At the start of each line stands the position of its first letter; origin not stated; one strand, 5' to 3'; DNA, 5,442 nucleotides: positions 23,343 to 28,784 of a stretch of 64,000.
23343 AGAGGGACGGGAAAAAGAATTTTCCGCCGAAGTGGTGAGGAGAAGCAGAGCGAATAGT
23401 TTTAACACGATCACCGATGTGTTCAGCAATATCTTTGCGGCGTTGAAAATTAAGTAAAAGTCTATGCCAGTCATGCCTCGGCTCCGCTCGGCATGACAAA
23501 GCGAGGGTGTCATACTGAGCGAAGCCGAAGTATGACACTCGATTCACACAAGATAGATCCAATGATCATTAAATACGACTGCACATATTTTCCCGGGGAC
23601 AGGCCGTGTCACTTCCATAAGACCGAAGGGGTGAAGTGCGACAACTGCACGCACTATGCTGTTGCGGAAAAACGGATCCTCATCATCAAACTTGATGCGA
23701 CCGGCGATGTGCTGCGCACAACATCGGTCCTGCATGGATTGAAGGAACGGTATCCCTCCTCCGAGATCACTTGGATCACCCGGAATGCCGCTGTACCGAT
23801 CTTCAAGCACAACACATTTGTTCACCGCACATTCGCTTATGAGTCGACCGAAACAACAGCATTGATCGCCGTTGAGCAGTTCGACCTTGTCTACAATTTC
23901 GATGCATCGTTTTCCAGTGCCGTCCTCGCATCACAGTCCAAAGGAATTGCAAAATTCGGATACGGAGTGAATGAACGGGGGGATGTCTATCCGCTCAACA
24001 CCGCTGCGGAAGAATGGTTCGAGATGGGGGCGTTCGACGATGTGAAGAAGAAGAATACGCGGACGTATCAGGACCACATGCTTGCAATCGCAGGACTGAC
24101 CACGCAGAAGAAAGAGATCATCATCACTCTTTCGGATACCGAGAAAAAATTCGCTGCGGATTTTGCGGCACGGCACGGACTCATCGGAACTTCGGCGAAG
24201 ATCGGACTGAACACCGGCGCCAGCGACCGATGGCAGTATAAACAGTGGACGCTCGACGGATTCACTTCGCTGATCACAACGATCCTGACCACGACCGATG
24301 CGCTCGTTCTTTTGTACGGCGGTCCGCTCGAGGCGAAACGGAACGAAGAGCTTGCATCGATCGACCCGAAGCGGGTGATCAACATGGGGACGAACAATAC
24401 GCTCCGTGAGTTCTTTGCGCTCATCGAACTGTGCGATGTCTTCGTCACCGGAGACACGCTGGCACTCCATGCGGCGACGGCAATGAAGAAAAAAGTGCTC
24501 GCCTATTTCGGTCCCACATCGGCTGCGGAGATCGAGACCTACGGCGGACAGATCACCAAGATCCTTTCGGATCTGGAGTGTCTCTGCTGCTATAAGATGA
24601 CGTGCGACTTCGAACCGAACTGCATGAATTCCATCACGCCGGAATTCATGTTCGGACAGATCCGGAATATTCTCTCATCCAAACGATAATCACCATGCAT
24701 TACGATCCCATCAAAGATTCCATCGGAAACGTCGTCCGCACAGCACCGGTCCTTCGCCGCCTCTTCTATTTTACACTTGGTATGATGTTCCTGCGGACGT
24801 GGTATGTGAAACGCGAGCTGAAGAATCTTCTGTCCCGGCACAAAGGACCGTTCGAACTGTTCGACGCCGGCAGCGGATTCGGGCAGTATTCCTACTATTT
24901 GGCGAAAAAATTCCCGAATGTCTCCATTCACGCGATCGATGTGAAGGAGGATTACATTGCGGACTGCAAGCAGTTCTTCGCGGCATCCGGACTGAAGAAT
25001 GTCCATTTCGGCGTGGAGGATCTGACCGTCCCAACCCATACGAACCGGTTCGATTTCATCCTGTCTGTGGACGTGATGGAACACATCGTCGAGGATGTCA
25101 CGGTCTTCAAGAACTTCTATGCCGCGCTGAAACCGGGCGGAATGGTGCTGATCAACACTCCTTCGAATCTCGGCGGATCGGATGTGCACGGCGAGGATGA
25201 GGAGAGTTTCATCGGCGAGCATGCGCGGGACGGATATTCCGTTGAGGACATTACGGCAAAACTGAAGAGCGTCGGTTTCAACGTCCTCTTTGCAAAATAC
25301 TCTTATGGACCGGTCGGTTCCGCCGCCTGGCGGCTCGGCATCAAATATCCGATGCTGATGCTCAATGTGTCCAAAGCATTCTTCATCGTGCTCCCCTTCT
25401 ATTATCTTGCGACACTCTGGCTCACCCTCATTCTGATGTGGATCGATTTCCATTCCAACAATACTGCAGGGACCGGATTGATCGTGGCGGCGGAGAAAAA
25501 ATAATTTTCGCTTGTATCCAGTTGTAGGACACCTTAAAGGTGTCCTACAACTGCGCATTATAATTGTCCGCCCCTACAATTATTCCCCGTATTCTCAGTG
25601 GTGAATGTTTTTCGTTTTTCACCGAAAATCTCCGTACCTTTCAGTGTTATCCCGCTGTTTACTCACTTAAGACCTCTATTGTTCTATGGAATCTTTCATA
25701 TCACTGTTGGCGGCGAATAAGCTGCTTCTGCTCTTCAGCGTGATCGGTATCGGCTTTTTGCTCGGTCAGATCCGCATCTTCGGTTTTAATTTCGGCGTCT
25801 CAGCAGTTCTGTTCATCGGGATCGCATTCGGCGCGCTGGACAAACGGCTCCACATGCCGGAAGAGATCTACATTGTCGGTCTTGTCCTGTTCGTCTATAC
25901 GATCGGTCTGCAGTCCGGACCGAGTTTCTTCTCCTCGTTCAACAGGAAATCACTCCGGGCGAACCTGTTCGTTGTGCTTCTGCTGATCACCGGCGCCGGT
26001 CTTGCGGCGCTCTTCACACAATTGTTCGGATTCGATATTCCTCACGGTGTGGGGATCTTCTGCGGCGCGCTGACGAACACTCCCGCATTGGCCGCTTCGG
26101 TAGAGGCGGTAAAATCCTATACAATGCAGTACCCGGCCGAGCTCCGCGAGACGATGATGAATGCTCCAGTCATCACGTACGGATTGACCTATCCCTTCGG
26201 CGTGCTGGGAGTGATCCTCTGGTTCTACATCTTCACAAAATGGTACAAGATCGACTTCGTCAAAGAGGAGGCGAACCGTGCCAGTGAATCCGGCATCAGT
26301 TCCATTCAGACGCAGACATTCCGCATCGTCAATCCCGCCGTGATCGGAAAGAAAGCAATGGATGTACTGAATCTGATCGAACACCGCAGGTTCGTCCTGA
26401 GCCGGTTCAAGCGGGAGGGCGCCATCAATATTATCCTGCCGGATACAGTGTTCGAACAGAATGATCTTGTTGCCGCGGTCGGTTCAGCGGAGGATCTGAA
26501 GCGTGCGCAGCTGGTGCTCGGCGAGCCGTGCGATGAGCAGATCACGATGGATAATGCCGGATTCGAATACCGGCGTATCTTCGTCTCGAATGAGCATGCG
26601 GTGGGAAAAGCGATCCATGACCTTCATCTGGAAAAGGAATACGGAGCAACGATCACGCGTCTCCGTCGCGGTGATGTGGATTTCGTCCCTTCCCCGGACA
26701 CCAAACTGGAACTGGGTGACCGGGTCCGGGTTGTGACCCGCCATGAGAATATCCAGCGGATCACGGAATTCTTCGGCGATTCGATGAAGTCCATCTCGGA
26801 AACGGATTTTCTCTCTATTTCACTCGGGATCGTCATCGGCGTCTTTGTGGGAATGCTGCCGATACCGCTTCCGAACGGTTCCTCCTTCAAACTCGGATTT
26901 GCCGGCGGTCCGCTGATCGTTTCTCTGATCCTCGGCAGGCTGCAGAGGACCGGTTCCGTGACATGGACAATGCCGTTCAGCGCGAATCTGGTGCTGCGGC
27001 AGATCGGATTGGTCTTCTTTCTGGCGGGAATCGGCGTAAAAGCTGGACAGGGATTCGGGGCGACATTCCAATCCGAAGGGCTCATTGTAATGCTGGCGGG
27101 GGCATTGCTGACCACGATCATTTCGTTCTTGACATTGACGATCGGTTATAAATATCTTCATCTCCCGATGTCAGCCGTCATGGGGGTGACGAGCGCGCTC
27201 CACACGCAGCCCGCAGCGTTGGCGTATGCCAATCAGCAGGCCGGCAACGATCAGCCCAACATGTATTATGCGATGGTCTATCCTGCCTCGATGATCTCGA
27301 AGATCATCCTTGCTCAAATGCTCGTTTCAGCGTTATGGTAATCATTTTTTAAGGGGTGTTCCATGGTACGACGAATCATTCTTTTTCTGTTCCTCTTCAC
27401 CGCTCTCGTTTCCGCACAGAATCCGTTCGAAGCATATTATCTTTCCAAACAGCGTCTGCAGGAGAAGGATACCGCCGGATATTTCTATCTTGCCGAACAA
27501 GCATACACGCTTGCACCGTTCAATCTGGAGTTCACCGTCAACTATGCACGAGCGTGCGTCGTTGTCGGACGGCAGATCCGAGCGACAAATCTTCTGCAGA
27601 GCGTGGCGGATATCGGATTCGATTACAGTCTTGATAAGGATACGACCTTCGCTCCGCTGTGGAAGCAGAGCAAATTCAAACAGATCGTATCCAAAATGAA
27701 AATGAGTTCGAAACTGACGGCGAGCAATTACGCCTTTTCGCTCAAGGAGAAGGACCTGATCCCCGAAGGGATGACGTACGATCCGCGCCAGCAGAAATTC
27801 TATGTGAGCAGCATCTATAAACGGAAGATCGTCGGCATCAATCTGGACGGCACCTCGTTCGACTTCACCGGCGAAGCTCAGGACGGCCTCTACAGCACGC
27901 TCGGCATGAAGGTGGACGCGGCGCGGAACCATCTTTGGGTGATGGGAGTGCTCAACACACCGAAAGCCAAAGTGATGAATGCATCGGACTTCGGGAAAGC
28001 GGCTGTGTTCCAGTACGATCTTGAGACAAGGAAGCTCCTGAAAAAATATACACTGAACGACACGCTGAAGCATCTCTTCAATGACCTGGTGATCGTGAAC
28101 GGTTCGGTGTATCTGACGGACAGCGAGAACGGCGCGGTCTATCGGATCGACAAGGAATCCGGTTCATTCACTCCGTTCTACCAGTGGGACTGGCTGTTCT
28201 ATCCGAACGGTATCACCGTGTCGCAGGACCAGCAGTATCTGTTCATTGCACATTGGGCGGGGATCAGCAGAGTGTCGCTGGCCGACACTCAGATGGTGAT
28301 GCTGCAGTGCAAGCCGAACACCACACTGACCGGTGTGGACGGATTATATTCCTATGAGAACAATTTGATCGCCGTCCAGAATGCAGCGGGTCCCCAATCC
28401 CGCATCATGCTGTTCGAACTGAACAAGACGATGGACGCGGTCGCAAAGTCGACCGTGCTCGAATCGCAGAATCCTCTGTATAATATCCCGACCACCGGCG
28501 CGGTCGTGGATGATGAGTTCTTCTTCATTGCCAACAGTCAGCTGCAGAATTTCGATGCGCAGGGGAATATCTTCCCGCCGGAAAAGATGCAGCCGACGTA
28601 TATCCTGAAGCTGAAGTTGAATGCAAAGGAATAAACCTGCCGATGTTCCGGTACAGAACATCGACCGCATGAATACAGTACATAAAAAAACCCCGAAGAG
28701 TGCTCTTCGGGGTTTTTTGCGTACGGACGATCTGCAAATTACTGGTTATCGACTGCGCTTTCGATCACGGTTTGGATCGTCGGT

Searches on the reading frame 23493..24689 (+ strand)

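Call 73: search_protein_families(library=pfam, proteins=[window:23493-24689:+], max_evalue=0.00001)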
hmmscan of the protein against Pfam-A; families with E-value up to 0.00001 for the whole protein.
window:23493-24689:+ (398 aa): 1 family
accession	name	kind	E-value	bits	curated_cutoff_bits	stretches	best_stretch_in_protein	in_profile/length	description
PF01075.23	Glyco_transf_9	-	3.6e-22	79.3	22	1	128-374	11-244/247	Glycosyltransferase family 9 (heptosyltransferase)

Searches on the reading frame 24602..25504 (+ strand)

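Call 73: search_protein_families(library=pfam, proteins=[window:24602-25504:+], max_evalue=0.00001)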
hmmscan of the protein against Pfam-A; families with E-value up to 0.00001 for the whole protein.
window:24602-25504:+ (300 aa): 8 families
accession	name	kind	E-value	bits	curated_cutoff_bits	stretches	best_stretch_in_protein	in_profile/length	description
PF13847.12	Methyltransf_31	-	1e-15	58.1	27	1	86-190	7-115/145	Methyltransferase domain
PF13649.12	Methyltransf_25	-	7e-15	55.9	27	1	88-180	3-97/97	Methyltransferase domain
PF08242.18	Methyltransf_12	-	1.5e-13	51.8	30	1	88-182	2-98/98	Methyltransferase domain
PF08241.18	Methyltransf_11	-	3.6e-13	50.4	21.2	1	88-184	2-95/95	Methyltransferase domain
PF13489.12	Methyltransf_23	-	9.8e-10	38.8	27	1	70-228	10-161/164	Methyltransferase domain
PF02353.26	CMAS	-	4.4e-07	29.9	27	1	85-227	65-211/273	Mycolic acid cyclopropane synthetase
PF05175.20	MTS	-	2.5e-06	27.7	23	1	85-155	34-104/170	Methyltransferase small domain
PF03848.20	TehB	-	2.5e-06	27.5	20.4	1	83-184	31-132/193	Tellurite resistance protein TehB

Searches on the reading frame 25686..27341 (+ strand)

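Call 73: search_protein_families(library=pfam, proteins=[window:25686-27341:+], max_evalue=0.00001)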
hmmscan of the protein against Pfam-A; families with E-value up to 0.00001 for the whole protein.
window:25686-27341:+ (551 aa): 3 families
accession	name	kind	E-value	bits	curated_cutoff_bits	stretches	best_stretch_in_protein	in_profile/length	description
PF06826.17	Asp-Al_Ex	-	1.3e-72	243.5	27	2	378-547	2-166/167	Predicted Permease Membrane Region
PF02080.26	TrkA_C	-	6.5e-22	77.7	27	1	299-364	6-71/71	TrkA-C domain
PF05145.17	AbrB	-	7.3e-06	25.6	29.2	1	13-119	157-263/314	Transition state regulatory protein AbrB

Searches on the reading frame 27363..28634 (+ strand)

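Call 73: search_protein_families(library=pfam, proteins=[window:27363-28634:+], max_evalue=0.00001)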
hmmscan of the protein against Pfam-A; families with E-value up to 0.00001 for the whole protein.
window:27363-28634:+ (423 aa): 1 family
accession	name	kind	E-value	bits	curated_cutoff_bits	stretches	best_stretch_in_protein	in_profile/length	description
PF21959.2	DUF6923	-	9.1e-06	26.1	27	0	173-272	68-167/234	Repeat of unknown function (DUF6923)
